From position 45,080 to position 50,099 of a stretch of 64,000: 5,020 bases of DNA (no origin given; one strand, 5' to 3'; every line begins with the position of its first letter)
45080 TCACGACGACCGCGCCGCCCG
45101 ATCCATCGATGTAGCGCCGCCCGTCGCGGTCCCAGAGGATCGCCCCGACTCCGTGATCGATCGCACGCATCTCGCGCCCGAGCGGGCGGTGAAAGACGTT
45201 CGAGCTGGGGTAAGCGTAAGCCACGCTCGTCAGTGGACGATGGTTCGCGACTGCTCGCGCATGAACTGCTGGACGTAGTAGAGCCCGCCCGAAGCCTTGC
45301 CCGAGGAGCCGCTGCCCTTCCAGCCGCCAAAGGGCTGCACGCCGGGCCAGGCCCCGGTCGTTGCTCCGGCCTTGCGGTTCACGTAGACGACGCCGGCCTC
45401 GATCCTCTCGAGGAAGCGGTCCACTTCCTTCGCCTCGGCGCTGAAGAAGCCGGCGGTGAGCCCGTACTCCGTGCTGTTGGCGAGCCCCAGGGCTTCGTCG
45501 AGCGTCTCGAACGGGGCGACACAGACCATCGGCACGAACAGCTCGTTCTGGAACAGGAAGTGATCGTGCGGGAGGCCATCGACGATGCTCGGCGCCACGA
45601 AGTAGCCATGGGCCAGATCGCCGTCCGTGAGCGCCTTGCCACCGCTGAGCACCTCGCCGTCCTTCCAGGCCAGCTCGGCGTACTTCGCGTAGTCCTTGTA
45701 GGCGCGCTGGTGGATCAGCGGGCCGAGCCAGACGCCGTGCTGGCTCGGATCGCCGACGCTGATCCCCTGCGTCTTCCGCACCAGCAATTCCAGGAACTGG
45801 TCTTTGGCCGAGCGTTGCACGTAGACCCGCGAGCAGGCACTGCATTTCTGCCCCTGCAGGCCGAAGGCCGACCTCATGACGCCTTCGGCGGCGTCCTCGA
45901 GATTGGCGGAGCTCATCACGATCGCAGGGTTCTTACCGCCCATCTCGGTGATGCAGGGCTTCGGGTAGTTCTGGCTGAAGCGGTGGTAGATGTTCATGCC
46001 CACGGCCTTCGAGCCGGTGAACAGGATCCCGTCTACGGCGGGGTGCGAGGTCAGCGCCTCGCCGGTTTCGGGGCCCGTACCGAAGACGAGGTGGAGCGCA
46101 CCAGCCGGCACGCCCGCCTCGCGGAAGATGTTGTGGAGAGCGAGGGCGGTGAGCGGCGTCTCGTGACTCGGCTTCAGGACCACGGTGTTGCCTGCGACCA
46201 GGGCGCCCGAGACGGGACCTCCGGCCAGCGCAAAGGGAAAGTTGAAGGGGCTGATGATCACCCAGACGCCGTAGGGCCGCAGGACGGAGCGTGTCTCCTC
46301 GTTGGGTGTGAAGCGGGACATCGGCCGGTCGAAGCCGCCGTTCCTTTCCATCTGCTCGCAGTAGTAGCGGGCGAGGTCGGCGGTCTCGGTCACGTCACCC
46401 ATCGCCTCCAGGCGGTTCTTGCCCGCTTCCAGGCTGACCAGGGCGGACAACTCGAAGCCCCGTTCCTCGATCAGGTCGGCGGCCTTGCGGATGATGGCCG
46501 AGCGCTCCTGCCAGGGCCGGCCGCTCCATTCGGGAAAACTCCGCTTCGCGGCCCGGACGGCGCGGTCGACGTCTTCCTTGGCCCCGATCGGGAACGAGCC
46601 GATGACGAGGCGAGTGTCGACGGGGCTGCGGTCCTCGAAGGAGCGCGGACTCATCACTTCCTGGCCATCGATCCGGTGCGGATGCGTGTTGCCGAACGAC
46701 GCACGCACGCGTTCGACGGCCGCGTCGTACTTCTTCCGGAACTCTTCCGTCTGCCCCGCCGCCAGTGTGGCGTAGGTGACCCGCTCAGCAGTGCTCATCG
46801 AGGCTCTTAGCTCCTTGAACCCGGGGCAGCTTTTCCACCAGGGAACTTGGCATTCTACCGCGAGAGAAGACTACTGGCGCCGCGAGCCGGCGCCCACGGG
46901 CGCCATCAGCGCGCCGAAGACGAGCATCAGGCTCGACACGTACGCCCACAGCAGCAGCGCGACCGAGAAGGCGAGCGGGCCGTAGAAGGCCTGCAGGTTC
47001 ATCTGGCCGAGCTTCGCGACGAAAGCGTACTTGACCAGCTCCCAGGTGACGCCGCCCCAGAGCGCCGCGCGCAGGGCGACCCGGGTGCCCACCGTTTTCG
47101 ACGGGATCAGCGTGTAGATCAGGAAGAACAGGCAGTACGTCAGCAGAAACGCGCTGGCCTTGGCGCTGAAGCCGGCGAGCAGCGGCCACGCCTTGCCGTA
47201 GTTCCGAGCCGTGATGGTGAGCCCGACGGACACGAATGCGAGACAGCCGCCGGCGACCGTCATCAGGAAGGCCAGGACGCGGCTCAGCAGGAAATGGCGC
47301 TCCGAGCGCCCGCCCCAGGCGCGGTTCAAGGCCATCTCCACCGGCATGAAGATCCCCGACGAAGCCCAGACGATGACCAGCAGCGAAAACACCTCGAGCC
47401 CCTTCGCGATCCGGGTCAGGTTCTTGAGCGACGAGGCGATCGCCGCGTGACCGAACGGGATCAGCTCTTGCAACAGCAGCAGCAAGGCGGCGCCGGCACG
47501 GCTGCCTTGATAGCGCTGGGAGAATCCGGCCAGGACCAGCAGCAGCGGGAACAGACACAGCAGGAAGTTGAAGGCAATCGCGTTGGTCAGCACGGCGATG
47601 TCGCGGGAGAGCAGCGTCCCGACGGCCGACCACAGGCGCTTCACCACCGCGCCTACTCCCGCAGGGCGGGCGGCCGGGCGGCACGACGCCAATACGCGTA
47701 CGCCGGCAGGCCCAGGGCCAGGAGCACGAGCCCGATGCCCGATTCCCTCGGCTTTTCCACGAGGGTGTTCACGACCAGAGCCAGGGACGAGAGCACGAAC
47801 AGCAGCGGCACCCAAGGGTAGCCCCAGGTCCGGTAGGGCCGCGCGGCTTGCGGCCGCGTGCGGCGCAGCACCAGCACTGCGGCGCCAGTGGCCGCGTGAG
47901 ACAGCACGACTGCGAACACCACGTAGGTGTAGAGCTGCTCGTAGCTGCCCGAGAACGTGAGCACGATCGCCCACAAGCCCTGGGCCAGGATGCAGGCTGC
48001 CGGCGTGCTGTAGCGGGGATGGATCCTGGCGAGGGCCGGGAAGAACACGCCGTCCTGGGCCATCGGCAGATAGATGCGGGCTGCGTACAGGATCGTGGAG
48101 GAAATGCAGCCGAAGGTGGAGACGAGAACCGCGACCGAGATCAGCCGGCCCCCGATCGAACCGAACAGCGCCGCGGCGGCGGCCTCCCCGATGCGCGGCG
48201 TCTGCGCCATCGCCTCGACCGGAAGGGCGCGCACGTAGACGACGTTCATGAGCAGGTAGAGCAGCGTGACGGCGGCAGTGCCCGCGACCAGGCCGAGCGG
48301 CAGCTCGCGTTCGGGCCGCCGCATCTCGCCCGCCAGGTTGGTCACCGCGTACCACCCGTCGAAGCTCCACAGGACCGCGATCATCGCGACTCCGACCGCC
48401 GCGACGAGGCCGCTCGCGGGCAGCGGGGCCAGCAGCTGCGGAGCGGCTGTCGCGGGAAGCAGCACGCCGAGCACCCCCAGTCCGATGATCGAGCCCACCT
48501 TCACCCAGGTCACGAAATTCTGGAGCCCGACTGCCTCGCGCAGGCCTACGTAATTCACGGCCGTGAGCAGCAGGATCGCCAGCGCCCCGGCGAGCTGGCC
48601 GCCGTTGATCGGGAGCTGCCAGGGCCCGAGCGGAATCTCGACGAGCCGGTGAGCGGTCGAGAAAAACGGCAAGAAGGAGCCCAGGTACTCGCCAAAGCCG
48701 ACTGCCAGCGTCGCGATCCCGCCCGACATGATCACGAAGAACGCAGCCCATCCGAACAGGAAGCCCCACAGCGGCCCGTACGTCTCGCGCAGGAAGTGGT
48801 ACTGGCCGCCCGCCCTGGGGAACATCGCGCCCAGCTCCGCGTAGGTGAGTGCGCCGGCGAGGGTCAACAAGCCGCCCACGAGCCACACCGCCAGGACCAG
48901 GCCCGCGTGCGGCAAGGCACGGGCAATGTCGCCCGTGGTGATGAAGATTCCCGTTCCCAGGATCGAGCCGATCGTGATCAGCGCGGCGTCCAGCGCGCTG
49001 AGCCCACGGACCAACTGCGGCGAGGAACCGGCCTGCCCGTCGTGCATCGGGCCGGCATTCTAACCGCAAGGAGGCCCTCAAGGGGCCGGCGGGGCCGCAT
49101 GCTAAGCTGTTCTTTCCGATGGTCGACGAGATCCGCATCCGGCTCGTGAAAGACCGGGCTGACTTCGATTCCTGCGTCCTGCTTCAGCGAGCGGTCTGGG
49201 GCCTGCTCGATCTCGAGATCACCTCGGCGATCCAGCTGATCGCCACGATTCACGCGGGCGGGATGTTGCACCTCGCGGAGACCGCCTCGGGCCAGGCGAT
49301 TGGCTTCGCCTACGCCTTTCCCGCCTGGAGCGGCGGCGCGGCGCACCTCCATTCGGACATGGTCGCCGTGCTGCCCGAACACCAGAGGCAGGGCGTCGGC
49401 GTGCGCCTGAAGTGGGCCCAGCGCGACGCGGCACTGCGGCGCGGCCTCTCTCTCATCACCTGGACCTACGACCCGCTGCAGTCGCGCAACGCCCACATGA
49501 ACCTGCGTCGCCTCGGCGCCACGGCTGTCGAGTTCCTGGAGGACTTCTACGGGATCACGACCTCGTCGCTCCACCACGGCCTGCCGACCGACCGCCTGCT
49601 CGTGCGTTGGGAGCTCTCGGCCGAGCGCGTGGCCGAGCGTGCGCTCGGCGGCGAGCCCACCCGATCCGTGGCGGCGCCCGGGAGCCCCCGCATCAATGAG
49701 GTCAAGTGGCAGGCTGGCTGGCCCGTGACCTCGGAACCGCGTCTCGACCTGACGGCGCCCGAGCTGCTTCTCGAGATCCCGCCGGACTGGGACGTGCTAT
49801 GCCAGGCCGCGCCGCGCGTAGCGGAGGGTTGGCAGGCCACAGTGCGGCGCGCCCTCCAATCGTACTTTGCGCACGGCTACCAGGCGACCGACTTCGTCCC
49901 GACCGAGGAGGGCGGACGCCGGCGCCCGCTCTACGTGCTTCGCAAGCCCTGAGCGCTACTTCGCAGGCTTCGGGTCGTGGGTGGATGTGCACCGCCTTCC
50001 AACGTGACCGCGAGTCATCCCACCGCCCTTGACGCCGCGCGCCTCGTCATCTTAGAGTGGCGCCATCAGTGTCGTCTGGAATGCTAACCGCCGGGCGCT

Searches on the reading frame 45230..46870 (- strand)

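Call 8: search_protein_families(library=pfam, proteins=[window:45230-46870:-], max_evalue=0.01)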
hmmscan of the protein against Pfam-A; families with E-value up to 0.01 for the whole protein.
window:45230-46870:- (546 aa): 1 family
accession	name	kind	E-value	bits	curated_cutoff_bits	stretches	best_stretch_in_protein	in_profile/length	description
PF00171.27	Aldedh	-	2.1e-142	475.4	23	1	76-539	7-458/461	Aldehyde dehydrogenase family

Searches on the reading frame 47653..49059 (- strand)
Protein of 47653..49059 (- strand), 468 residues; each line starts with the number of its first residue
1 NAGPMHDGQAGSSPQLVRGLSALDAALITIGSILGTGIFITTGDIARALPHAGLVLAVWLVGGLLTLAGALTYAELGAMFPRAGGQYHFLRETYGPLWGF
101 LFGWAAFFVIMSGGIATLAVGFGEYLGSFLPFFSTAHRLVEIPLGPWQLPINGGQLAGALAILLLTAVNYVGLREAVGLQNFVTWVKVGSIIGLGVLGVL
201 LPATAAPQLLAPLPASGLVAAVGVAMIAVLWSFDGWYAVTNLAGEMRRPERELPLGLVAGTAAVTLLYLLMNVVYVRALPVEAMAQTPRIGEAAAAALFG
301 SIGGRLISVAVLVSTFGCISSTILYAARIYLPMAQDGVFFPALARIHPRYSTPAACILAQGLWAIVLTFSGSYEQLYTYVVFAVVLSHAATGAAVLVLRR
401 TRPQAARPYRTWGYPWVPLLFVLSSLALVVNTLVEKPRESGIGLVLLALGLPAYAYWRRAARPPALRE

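Call 8: search_protein_families(library=pfam, proteins=[window:47653-49059:-], max_evalue=0.01)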
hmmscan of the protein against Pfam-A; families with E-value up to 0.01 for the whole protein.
window:47653-49059:- (468 aa): 3 families
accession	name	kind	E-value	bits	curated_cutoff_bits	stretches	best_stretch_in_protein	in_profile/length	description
PF13520.12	AA_permease_2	-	2e-57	195.5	27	1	20-437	1-409/427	Amino acid permease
PF00324.27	AA_permease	-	7e-32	111.2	24.6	1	26-433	3-421/470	Amino acid permease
PF16185.10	MTABC_N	-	0.0079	16.2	29.1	0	362-428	79-146/244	Mitochondrial ABC-transporter N-terminal five TM region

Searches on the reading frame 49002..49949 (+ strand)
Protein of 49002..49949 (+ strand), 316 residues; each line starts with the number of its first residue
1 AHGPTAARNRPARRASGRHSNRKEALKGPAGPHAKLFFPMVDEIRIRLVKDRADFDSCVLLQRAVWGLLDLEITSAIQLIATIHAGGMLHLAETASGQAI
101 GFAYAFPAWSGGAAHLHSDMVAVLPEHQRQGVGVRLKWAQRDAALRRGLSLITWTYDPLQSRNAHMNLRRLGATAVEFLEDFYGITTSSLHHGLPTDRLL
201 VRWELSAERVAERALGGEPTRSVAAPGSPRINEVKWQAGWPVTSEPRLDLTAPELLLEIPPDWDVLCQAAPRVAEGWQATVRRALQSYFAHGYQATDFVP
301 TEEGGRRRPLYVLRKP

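Call 53: search_protein_families(library=pfam, proteins=[window:49002-49949:+], max_evalue=0.001)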
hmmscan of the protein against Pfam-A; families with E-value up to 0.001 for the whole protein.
window:49002-49949:+ (316 aa): 2 families
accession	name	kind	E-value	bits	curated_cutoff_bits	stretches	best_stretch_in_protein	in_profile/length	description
PF00583.31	Acetyltransf_1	-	3.8e-07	30.8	20.7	1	89-157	36-101/116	Acetyltransferase (GNAT) family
PF13508.13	Acetyltransf_7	-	7.1e-06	26.7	27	1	91-151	7-64/84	Acetyltransferase (GNAT) domain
